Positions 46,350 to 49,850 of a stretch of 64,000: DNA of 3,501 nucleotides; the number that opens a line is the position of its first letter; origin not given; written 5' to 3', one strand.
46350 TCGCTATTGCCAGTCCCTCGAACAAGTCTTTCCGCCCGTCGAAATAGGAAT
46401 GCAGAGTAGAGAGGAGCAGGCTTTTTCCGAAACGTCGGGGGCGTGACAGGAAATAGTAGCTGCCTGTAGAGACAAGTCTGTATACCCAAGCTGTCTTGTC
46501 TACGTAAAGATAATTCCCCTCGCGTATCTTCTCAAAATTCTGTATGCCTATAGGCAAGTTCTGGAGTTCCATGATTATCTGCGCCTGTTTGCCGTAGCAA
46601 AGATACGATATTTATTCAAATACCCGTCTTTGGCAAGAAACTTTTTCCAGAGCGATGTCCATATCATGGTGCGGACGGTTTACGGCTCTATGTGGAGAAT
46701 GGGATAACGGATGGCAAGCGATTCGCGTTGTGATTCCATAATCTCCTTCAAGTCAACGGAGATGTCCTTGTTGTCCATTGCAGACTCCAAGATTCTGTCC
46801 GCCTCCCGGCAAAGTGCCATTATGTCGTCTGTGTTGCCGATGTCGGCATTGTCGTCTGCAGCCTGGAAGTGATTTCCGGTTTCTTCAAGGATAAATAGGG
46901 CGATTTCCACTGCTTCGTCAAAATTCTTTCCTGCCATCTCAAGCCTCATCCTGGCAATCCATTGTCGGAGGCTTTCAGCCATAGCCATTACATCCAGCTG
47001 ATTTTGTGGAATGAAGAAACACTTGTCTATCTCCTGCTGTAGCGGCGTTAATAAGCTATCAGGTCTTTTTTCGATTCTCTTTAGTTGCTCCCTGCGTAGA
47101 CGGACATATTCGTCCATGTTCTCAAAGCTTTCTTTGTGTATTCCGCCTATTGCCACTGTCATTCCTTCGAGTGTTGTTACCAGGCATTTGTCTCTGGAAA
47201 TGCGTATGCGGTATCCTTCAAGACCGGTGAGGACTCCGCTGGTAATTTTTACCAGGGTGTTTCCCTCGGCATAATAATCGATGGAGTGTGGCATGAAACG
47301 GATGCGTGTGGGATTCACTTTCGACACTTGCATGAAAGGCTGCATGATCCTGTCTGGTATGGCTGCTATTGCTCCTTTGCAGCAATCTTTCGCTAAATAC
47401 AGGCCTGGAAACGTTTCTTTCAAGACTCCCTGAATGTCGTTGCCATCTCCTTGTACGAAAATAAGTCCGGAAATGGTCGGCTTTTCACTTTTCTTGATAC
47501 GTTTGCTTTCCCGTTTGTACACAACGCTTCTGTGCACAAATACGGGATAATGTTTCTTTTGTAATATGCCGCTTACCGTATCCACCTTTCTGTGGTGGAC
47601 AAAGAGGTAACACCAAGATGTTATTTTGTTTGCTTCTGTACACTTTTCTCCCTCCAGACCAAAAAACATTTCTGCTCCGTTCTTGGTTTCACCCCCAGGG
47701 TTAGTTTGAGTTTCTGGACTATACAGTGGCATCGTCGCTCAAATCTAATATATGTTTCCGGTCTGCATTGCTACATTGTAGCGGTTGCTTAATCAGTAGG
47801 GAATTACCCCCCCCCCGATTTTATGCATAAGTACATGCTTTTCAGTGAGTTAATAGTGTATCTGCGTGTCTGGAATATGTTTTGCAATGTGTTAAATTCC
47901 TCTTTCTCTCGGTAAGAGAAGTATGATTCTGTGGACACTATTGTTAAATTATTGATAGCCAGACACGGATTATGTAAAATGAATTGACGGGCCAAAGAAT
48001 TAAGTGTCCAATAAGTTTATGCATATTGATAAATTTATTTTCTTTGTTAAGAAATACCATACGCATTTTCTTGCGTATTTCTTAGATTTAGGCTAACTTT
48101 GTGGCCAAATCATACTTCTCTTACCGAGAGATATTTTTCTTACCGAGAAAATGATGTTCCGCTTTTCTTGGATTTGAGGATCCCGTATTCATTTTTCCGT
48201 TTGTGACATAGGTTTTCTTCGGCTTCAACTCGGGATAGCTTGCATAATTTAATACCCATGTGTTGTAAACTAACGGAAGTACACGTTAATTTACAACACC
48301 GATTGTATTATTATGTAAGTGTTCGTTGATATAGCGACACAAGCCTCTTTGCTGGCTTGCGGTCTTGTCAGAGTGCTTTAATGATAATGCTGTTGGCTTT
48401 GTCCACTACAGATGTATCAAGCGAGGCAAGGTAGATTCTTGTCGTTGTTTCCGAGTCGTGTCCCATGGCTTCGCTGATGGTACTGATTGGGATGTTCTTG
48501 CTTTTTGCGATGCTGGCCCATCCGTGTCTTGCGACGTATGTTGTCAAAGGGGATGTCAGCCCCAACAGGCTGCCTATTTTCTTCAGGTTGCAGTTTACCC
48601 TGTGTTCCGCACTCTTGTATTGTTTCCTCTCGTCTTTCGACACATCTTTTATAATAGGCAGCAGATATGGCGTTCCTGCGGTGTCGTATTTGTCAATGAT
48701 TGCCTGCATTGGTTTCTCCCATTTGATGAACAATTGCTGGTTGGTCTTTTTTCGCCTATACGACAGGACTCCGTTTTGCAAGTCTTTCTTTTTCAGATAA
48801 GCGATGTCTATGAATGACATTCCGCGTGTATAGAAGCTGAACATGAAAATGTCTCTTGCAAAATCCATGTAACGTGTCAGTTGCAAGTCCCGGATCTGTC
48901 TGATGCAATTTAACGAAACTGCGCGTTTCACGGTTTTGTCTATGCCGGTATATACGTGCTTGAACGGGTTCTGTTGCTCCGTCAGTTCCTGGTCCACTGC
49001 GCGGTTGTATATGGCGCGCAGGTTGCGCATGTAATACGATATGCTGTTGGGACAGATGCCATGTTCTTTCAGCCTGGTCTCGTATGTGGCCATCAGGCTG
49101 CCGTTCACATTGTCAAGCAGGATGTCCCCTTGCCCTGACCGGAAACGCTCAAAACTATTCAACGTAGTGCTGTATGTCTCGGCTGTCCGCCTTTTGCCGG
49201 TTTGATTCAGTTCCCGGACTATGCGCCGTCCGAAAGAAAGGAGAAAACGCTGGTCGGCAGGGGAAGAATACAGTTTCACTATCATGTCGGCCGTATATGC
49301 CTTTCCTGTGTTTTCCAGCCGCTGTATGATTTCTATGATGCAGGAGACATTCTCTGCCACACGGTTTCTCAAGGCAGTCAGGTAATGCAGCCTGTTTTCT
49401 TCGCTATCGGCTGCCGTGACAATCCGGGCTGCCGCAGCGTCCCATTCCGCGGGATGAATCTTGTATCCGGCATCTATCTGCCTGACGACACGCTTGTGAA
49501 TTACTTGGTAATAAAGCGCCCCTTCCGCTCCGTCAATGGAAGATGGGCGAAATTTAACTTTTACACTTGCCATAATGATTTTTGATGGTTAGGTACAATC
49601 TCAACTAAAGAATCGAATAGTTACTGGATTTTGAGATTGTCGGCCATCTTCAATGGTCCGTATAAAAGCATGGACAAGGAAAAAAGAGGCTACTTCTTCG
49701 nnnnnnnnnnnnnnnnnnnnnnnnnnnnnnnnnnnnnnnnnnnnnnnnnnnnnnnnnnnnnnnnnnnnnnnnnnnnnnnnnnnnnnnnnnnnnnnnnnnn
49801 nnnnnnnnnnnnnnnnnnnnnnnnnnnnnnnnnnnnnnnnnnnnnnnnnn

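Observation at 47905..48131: Candidate invertible CPS promoter: perfect 24-bp inverted repeats around a 179-bp core, next to a tyrosine recombinase, apparently captured OFF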

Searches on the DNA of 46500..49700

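Call 57: search_rna_families(source=window, start=46500, end=49700, threshold=evalue, max_evalue=1)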
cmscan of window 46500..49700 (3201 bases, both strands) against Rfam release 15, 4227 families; matches with E-value up to 1: 1.
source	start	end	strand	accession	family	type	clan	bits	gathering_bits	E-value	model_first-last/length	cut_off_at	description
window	48250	48310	-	RF00671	mir-138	Gene; miRNA;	-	24.4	50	0.046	1-78/78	no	mir-138 microRNA precursor family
